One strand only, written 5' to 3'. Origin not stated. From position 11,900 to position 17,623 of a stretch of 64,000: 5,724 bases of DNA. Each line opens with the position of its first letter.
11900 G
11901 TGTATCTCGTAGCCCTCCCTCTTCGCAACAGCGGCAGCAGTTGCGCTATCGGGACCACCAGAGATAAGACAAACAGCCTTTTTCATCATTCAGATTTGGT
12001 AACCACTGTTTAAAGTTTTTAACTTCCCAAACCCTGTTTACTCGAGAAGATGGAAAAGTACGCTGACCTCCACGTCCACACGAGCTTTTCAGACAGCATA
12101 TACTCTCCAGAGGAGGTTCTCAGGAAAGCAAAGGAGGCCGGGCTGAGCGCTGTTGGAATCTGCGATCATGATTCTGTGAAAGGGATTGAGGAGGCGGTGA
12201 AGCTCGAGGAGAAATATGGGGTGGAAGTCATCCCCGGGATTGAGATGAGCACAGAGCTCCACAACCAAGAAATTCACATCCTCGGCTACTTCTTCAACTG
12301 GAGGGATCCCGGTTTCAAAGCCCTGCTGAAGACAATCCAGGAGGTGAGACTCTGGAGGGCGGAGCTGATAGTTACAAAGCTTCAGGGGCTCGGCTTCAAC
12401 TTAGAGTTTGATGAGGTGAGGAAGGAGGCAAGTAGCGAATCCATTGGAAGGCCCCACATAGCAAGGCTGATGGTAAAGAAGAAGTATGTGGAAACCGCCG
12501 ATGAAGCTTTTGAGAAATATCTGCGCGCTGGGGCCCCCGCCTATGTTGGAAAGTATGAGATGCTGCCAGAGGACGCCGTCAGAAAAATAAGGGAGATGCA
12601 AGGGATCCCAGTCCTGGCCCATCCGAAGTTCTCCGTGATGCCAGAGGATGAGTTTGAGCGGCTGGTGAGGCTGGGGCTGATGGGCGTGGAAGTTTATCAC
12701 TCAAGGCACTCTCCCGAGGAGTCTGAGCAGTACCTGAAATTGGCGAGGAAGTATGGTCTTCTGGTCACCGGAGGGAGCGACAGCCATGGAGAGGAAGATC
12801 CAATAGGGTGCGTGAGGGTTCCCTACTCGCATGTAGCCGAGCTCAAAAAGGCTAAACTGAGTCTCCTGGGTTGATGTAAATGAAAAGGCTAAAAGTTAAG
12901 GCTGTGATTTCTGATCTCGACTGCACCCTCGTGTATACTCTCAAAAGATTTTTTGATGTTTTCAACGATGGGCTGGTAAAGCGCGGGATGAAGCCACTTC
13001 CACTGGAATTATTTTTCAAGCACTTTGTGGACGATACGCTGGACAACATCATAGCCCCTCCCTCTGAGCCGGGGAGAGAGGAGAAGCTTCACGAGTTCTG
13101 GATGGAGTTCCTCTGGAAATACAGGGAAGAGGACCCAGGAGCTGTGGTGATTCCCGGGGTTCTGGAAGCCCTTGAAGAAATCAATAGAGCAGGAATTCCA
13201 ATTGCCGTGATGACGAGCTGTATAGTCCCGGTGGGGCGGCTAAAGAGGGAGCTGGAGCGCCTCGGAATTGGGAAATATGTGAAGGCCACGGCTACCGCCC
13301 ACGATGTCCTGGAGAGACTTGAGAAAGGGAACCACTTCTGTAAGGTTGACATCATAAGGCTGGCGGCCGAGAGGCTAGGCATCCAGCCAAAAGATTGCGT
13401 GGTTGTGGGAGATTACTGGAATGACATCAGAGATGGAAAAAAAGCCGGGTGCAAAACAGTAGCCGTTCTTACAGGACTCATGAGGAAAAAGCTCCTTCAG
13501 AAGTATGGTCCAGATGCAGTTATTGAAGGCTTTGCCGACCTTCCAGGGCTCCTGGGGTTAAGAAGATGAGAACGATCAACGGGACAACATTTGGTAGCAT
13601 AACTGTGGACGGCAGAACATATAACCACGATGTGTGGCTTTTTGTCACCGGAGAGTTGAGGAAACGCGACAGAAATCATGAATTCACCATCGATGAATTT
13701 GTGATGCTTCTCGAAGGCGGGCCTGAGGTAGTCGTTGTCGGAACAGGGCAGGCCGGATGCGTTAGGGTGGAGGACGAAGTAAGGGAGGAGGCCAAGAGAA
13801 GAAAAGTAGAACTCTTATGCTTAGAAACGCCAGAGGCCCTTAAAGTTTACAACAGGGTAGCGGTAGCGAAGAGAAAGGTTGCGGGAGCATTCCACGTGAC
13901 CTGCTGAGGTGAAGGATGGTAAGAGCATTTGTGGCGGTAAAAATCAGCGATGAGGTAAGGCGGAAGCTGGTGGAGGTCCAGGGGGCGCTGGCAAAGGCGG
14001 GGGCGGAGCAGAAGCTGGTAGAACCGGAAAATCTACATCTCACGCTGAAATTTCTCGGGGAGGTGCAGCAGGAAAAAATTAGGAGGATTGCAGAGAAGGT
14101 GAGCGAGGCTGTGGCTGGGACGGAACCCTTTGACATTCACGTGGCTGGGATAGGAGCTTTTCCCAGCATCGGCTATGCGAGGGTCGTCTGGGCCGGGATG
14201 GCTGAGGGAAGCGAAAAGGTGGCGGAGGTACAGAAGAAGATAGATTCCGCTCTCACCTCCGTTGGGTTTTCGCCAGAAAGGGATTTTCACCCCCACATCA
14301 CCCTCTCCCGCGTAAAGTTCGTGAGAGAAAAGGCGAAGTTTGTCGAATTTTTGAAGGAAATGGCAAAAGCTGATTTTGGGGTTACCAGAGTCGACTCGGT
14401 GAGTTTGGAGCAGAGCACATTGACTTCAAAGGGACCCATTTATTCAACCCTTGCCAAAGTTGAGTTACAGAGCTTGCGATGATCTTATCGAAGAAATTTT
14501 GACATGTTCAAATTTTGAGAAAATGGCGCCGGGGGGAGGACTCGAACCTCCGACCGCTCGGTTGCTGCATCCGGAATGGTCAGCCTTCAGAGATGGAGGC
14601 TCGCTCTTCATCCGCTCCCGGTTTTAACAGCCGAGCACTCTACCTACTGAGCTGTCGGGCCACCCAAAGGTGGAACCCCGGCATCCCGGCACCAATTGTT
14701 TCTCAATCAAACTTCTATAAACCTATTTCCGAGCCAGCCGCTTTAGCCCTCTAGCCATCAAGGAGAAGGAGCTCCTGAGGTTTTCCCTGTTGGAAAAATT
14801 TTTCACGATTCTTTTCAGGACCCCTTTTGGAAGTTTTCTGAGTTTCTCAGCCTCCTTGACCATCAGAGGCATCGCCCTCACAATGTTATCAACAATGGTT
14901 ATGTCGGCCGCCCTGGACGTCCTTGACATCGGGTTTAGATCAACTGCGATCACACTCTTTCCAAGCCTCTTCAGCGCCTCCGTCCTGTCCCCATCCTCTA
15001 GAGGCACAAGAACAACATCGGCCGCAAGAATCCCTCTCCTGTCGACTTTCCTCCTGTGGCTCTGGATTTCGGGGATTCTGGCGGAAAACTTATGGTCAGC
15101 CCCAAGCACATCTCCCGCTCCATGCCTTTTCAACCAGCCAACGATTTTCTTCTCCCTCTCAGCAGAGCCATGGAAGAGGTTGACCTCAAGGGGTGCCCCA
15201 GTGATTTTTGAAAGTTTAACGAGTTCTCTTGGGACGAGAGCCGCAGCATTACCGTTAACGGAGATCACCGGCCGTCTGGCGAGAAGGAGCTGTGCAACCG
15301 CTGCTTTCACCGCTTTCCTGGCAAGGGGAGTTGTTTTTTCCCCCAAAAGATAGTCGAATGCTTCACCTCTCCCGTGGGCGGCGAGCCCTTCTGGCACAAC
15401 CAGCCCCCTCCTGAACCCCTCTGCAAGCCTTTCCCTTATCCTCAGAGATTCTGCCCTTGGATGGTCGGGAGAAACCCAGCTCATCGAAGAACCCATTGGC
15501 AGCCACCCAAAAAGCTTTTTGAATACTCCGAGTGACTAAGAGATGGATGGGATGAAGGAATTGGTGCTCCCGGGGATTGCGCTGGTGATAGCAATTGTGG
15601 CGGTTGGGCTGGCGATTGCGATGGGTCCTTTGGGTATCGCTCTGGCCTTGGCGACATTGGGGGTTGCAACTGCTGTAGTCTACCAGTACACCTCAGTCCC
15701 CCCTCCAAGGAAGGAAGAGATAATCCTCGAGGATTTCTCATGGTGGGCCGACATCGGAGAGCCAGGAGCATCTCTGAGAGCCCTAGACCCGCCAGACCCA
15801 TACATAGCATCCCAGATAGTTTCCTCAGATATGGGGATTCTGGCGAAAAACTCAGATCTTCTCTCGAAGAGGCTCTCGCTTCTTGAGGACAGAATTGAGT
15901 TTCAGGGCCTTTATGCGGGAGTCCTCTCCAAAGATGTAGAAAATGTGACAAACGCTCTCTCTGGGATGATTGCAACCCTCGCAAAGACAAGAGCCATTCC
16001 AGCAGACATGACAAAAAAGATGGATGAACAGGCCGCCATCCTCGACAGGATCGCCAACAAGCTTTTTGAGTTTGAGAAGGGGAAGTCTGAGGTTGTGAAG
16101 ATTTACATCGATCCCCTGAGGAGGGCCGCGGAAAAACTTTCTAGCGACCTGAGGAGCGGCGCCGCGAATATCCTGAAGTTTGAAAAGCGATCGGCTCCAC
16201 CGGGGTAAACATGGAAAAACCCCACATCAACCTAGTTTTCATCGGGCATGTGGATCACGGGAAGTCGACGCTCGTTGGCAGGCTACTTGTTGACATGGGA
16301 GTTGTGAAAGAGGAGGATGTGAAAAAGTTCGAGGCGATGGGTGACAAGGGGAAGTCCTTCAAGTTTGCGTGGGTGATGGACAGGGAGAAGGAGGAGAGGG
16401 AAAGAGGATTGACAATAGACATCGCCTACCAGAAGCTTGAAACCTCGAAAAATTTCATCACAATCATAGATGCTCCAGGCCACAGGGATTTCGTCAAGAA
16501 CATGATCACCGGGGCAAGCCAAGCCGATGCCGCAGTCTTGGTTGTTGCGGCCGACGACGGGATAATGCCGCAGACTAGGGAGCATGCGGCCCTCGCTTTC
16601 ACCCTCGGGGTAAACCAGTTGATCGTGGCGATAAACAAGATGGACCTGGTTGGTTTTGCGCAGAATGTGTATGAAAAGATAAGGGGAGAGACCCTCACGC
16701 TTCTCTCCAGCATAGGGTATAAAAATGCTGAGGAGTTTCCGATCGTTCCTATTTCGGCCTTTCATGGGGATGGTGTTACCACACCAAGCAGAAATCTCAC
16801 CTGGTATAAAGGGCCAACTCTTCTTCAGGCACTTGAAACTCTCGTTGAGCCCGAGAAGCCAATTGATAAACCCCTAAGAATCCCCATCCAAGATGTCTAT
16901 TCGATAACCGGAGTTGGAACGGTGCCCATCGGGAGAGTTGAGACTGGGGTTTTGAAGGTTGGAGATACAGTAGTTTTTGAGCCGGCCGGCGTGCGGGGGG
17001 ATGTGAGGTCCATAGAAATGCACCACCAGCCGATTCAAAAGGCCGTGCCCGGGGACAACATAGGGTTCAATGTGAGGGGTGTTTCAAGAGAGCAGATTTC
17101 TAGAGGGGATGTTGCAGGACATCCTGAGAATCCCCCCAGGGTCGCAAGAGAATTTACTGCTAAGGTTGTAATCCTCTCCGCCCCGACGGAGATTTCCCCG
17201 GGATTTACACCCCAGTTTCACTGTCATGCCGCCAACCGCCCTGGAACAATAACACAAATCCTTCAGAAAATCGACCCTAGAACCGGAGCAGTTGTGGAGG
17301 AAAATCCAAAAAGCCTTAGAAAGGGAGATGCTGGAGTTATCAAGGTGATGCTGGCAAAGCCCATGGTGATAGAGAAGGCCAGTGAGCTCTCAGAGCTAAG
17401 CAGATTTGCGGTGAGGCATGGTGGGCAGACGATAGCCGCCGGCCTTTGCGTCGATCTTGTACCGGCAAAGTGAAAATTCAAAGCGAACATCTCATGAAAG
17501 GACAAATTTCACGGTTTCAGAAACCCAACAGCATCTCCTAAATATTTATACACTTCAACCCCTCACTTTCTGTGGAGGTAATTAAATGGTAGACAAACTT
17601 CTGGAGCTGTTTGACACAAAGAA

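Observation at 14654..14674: tRNA-Asn carries a bulge-helix-bulge intron at position 8/9, sequestering the 5' acceptor strand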

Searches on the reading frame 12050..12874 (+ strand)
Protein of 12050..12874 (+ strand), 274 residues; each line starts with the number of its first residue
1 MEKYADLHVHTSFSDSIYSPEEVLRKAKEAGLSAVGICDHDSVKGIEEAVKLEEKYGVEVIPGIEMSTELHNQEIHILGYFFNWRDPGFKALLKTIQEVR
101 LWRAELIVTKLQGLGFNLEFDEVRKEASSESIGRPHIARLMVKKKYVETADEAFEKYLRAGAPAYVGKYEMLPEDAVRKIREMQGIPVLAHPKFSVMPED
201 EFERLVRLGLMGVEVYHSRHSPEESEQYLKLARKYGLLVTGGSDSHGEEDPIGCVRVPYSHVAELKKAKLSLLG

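Call 41: search_protein_families(library=pfam, proteins=[window:12050-12874:+])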
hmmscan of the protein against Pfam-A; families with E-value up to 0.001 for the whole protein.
window:12050-12874:+ (274 aa): 3 families
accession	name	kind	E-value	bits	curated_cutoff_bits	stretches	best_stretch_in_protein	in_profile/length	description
PF02811.25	PHP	-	1.1e-14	55.5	26.4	1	6-97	1-93/164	PHP domain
PF13263.12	PHP_C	-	6.2e-05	22.9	21.3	0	227-248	6-27/56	PHP-associated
PF01026.27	TatD_DNase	-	0.00042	20.2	27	0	6-62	2-57/253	TatD related DNase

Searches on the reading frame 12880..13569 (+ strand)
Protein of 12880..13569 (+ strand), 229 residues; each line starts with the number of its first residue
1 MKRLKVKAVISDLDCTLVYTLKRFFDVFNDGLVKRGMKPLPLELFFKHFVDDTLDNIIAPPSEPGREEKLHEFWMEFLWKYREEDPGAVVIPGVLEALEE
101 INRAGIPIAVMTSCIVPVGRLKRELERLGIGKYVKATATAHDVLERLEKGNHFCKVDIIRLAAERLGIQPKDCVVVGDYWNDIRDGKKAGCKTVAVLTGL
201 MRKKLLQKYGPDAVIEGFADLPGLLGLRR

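Call 41: search_protein_families(library=pfam, proteins=[window:12880-13569:+])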
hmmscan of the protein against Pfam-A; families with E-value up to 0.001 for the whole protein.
window:12880-13569:+ (229 aa): 5 families
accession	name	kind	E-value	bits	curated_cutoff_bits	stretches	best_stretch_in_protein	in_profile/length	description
PF13419.12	HAD_2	-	2.4e-20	73.8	23.8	1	9-196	1-178/178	Haloacid dehalogenase-like hydrolase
PF00702.32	Hydrolase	-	2.8e-14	54.4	26.4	1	6-190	1-191/191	haloacid dehalogenase-like hydrolase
PF13242.12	Hydrolase_like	-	4.1e-14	52.7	22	1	158-221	9-75/75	HAD-hyrolase-like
PF12710.13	HAD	-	2.1e-07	32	27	1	9-183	1-185/189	haloacid dehalogenase-like hydrolase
PF12689.13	Acid_PPase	-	0.00026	21.3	27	1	90-205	46-159/169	Acid Phosphatase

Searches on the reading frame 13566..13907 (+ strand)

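Call 41: search_protein_families(library=pfam, proteins=[window:13566-13907:+])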
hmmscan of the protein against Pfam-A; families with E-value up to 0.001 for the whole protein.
window:13566-13907:+ (113 aa): 1 family
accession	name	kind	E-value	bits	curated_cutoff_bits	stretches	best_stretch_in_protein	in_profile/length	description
PF04430.19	DUF498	-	7e-19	68.3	33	1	4-110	1-109/109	Protein of unknown function (DUF498/DUF598)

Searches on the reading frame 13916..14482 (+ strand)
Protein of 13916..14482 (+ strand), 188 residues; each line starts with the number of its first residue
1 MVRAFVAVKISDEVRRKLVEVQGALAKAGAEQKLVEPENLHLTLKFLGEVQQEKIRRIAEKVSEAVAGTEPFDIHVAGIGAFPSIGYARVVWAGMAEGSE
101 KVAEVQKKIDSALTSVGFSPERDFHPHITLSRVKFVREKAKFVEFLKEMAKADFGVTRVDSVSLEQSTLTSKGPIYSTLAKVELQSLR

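Call 41: search_protein_families(library=pfam, proteins=[window:13916-14482:+])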
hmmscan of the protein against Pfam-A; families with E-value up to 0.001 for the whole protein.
window:13916-14482:+ (188 aa): 3 families
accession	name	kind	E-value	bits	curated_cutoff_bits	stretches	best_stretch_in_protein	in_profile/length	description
PF02834.22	LigT_PEase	-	7.2e-36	122.7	23.3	2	8-92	1-87/87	LigT like Phosphoesterase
PF10469.15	AKAP7_NLS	-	2.8e-17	63.7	24.4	1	5-184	4-208/208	AKAP7 2'5' RNA ligase-like domain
PF13563.12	2_5_RNA_ligase2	-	1.6e-16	61.2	27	1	31-160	17-144/152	2'-5' RNA ligase superfamily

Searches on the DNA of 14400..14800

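Call 5: search_rna_families(source=window, start=14400, end=14800, threshold=evalue, max_evalue=10, show_alignments=3)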
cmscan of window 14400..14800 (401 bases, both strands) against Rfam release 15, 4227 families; matches with E-value up to 10: 5.
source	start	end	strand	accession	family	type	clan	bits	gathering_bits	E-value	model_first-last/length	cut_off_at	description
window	14535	14653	-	RF00005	tRNA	Gene; tRNA;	CL00001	30.8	29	0.00012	9-63/71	no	tRNA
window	14430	14561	+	RF02194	HPnc0260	Gene; antisense;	-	29.9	59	0.3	1-156/156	no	Bacterial antisense RNA HPnc0260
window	14579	14615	-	RF01126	sR41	Gene; snRNA; snoRNA; CD-box;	-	12.8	54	1.2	1-53/53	no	Small nucleolar RNA sR41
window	14585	14615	-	RF01131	sR47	Gene; snRNA; snoRNA; CD-box;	CL00132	11.2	40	3.6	1-55/55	no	Small nucleolar RNA sR47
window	14657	14678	-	RF01453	RCNMV_TE_DR1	Cis-reg;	-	10.9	80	7.4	64-85/138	no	3'TE-DR1 translation enhancer element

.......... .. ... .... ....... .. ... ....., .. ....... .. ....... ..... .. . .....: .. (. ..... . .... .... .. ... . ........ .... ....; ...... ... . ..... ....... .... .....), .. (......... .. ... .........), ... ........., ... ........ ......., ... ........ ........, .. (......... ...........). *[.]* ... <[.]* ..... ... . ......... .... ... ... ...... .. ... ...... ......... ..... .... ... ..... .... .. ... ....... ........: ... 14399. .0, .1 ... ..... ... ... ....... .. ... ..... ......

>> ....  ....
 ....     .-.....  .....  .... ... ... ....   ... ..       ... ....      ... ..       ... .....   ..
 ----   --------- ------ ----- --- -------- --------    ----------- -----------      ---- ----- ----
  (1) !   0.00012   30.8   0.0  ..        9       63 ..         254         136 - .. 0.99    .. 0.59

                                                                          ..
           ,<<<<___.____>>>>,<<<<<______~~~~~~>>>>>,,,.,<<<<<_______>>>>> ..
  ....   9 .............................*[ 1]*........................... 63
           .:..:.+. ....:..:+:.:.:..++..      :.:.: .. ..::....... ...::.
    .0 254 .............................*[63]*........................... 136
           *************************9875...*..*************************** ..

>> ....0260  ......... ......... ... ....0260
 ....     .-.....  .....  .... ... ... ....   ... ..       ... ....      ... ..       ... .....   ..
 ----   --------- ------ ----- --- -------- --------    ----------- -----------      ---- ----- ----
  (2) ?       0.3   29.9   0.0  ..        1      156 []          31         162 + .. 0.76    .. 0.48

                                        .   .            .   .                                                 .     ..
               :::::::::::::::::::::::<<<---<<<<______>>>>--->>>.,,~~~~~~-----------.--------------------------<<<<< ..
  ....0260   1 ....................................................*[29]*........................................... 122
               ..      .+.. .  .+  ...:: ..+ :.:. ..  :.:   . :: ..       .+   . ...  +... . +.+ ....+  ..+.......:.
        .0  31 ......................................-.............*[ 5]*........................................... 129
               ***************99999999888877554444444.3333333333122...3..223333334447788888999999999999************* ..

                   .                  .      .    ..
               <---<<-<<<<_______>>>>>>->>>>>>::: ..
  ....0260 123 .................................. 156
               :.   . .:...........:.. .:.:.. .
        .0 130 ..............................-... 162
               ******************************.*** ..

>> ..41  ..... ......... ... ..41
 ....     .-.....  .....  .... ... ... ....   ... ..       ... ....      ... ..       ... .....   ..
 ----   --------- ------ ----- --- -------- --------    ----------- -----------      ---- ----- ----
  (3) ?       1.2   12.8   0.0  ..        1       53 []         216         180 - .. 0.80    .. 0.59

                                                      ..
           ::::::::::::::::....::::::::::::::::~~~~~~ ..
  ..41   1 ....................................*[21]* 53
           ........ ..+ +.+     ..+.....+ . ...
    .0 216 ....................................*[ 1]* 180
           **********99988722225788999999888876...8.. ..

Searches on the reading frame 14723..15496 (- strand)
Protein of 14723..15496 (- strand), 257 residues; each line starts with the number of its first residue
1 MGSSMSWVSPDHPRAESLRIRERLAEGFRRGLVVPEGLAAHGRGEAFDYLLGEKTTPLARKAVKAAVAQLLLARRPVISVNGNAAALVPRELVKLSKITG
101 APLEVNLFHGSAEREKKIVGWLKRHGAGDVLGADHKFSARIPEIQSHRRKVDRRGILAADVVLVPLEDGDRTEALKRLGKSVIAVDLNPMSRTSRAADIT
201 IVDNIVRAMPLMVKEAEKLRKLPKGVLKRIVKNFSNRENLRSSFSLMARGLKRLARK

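Call 41: search_protein_families(library=pfam, proteins=[window:14723-15496:-])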
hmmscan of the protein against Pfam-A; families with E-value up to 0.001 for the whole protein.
window:14723-15496:- (257 aa): 1 family
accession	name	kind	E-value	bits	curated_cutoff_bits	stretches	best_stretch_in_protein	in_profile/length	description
PF02006.22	PPS_PS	-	8.7e-73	244.1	26.4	1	70-245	1-174/176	Phosphopantothenate/pantothenate synthetase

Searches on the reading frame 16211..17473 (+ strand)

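Call 41: search_protein_families(library=pfam, proteins=[window:16211-17473:+])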
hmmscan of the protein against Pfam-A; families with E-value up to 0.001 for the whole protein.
window:16211-17473:+ (420 aa): 5 families
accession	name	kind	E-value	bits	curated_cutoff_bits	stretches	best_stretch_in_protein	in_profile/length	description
PF00009.33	GTP_EFTU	-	1.4e-59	201.3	26.5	1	3-212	1-186/188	Elongation factor Tu GTP binding domain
PF22594.2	GTP-eEF1A_C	-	6.8e-29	100.7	27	1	314-413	1-100/101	GTP-eEF1A C-terminal domain-like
PF03143.23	GTP_EFTU_D3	-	3.4e-22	79.2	27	1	310-414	3-103/106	Elongation factor Tu C-terminal domain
PF03144.31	GTP_EFTU_D2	-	9e-19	68.1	30.3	1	236-301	1-71/73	Elongation factor Tu domain 2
PF01926.29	MMR_HSR1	-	2.2e-06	28.2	21.9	0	58-143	23-113/113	50S ribosome-binding GTPase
